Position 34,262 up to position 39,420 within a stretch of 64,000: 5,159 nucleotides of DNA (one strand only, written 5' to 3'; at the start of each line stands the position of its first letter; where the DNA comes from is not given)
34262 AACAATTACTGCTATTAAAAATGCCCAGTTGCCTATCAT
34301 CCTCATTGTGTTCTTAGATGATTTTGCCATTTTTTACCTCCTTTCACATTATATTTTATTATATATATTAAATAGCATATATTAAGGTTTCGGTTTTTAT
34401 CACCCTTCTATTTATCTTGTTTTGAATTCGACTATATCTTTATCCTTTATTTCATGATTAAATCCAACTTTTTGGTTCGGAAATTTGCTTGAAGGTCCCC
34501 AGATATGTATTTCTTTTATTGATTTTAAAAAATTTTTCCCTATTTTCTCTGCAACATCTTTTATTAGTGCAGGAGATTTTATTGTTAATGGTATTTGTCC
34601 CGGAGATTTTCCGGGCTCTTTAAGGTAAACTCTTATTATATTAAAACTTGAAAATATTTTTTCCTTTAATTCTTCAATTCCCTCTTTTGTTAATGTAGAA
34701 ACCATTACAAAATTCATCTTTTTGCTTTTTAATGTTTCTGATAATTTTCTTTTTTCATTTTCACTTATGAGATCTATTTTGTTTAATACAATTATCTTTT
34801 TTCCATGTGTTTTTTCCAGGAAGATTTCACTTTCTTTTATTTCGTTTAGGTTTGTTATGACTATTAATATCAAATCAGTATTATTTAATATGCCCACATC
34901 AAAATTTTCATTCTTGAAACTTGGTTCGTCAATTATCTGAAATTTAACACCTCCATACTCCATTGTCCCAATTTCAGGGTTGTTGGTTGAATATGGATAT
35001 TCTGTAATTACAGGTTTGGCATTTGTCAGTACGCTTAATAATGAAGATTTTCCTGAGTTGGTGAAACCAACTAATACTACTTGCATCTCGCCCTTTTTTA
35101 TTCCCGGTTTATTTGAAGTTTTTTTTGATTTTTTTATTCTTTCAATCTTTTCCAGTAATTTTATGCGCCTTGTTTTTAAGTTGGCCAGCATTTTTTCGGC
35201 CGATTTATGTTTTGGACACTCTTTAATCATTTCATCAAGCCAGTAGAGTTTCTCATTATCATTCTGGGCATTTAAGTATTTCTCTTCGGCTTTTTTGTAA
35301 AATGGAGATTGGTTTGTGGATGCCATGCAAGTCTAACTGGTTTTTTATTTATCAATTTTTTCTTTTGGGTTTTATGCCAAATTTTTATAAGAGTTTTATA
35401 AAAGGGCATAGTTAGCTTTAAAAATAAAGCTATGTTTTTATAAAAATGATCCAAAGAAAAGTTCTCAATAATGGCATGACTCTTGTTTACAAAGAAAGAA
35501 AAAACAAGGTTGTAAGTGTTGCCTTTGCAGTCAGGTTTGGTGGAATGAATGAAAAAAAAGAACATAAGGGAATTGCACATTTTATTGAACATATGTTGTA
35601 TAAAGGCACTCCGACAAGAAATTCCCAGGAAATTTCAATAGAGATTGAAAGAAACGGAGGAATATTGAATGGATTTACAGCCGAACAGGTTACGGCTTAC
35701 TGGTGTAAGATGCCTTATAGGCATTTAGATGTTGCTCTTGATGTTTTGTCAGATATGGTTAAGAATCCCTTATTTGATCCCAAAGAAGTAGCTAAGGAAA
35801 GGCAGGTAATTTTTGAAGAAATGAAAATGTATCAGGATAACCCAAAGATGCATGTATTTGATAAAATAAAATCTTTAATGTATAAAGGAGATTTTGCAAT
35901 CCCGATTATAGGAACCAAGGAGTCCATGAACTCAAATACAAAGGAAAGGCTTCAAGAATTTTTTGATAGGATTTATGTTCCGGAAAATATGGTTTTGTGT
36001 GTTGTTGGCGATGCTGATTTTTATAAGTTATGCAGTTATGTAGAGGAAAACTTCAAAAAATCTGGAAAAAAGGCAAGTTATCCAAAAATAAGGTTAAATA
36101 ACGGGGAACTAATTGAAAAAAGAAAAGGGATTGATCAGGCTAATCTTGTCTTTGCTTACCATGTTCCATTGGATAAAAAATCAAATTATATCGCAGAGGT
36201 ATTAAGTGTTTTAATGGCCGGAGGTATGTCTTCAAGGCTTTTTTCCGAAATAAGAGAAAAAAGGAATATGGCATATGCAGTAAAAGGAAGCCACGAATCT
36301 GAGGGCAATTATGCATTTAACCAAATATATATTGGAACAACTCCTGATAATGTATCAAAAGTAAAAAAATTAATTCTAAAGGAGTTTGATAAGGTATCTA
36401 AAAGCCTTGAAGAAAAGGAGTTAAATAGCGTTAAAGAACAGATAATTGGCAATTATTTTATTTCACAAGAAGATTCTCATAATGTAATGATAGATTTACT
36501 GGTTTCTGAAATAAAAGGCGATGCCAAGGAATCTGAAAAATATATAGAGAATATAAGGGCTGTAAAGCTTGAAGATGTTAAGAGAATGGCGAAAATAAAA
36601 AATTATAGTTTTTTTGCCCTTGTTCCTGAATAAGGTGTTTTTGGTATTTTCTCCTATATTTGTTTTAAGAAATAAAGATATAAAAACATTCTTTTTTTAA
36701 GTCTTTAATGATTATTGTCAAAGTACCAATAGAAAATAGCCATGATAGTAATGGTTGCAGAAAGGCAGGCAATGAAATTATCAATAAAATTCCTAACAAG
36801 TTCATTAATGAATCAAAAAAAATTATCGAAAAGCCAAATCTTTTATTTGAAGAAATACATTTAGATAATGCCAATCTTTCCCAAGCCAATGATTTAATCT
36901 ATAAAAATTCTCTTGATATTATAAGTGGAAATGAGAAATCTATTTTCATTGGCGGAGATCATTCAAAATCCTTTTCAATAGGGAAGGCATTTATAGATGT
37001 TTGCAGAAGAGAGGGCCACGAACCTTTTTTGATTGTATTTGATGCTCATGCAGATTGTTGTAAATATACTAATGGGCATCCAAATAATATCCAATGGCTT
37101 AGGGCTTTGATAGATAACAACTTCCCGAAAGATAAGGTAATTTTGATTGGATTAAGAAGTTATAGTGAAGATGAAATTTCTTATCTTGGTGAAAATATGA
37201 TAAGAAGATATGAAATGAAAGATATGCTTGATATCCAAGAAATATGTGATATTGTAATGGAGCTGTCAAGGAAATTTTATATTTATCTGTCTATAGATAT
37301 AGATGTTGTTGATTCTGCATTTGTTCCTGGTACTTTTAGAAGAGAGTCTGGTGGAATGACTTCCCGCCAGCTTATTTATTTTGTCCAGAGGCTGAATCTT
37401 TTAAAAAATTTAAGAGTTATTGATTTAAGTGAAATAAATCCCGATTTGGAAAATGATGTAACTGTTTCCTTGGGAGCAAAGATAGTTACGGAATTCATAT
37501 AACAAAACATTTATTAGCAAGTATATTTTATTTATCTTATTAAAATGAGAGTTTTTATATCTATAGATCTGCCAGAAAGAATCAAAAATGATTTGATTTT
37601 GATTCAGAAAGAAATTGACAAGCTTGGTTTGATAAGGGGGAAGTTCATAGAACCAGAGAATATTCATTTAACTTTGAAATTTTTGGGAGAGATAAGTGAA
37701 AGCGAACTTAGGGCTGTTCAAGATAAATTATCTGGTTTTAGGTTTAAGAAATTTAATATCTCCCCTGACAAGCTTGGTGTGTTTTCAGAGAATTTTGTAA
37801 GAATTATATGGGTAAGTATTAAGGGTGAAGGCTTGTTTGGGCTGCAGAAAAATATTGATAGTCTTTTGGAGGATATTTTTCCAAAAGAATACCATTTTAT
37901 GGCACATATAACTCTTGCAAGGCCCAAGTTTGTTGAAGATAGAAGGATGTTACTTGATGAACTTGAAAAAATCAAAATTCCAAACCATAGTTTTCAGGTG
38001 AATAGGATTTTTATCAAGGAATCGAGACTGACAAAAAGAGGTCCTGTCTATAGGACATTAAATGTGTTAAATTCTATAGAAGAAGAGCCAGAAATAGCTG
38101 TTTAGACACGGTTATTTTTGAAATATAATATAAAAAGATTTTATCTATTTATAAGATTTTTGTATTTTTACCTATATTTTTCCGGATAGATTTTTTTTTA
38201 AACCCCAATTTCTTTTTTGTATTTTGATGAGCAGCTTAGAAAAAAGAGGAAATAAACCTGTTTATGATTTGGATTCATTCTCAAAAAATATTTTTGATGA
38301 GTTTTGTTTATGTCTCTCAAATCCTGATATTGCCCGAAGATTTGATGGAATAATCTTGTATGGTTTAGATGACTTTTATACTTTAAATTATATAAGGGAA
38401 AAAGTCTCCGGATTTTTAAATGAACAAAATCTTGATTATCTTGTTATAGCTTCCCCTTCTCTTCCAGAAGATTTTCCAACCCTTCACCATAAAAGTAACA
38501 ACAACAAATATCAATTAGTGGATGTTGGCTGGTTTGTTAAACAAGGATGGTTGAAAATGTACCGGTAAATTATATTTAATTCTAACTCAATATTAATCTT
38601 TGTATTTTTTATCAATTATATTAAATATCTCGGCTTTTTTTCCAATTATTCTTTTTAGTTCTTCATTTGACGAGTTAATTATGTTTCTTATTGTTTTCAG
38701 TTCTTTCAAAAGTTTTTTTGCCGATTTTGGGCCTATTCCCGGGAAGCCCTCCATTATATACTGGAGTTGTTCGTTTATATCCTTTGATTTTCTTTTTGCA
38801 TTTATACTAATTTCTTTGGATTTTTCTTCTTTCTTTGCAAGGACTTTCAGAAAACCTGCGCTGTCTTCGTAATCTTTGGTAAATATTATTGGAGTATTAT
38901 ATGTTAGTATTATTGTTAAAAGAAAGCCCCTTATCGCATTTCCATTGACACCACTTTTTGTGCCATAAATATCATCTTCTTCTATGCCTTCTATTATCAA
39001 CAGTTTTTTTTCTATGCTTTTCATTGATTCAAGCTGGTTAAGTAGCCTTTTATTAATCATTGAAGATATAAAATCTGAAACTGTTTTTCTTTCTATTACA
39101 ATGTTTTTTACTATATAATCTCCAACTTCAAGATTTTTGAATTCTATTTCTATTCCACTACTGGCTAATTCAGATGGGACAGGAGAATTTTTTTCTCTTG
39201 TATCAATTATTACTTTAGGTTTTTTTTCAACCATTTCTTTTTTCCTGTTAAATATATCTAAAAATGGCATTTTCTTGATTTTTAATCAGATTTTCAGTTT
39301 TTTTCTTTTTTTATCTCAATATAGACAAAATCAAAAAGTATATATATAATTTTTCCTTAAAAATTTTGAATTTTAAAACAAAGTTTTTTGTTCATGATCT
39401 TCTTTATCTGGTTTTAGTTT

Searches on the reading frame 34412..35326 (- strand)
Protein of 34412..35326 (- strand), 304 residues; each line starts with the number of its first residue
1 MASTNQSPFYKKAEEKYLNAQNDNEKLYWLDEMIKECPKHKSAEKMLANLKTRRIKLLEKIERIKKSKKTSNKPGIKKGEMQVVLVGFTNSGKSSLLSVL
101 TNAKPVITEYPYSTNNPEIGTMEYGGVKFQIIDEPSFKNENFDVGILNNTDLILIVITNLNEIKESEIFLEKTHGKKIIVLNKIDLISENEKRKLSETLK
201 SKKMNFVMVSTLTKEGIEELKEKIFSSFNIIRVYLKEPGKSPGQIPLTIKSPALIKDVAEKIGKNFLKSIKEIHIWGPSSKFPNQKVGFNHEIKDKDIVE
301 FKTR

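Call 75: search_protein_families(library=pfam, proteins=[window:34412-35326:-], max_evalue=0.001)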
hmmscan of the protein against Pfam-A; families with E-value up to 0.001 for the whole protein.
window:34412-35326:- (304 aa): 7 families
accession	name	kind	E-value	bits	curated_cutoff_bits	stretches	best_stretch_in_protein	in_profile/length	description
PF01926.29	MMR_HSR1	-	6.8e-15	55.6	21.9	1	82-183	1-113/113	50S ribosome-binding GTPase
PF02421.24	FeoB_N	-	1.3e-09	38.2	27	1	82-224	2-156/156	Ferrous iron transport protein B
PF03193.22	RsgA_GTPase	-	8.4e-09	35.9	30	1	146-228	19-108/174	RsgA GTPase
PF16897.10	MMR_HSR1_Xtn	-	4.3e-08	33.5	35.2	1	172-229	53-105/106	C-terminal region of MMR_HSR1 domain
PF00025.27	Arf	-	8.7e-08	32.3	22.3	1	76-133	10-64/174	ADP-ribosylation factor family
PF02824.27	TGS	-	4.7e-06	27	22.2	1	231-303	1-60/60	TGS domain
PF00009.33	GTP_EFTU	-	0.00052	20.1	26.5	0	147-226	90-184/188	Elongation factor Tu GTP binding domain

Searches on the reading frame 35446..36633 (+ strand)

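Call 75: search_protein_families(library=pfam, proteins=[window:35446-36633:+], max_evalue=0.001)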
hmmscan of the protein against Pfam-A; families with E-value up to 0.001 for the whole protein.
window:35446-36633:+ (395 aa): 2 families
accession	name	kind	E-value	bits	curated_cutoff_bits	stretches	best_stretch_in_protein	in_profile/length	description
PF05193.26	Peptidase_M16_C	-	2.3e-35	122.5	23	1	165-332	3-180/181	Peptidase M16 inactive domain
PF00675.25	Peptidase_M16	-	5.7e-34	117.6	22.3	1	16-157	5-148/149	Insulinase (Peptidase family M16)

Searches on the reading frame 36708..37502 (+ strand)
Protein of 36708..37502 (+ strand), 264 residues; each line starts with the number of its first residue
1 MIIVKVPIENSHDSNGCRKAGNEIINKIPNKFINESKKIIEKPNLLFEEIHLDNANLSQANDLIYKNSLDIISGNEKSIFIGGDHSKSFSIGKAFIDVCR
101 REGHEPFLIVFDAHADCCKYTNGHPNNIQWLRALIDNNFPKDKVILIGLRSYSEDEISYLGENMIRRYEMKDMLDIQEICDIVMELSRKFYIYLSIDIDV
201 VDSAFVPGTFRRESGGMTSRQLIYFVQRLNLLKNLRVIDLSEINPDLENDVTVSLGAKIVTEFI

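Call 75: search_protein_families(library=pfam, proteins=[window:36708-37502:+], max_evalue=0.001)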
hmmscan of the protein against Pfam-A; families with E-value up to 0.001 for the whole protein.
window:36708-37502:+ (264 aa): 1 family
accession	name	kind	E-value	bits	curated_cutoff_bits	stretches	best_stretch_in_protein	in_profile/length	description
PF00491.26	Arginase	-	1e-41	143.7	22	1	2-263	4-277/280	Arginase family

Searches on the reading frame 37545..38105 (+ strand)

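Call 75: search_protein_families(library=pfam, proteins=[window:37545-38105:+], max_evalue=0.001)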
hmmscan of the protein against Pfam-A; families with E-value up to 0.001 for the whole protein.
window:37545-38105:+ (186 aa): 2 families
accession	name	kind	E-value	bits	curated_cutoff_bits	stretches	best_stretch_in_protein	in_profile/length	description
PF02834.22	LigT_PEase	-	3.4e-24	85.3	23.3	2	7-85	1-83/87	LigT like Phosphoesterase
PF13563.12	2_5_RNA_ligase2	-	0.00016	22.2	27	1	30-156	16-144/152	2'-5' RNA ligase superfamily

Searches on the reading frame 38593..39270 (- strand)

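Call 75: search_protein_families(library=pfam, proteins=[window:38593-39270:-], max_evalue=0.001)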
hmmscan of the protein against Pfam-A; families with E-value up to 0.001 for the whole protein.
window:38593-39270:- (225 aa): 4 families
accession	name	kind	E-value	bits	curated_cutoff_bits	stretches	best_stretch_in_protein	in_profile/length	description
PF02732.21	ERCC4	-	2.4e-27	96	24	1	22-143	1-139/140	ERCC4 domain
PF14520.12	HHH_5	-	2.1e-06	28.5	27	1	176-212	7-46/57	Helix-hairpin-helix domain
PF01367.25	5_3_exonuc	-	4.6e-05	24.3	40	1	174-206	21-52/97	5'-3' exonuclease, C-terminal SAM fold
PF12826.13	HHH_2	-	0.0004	20.9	27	0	175-208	7-40/64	Helix-hairpin-helix motif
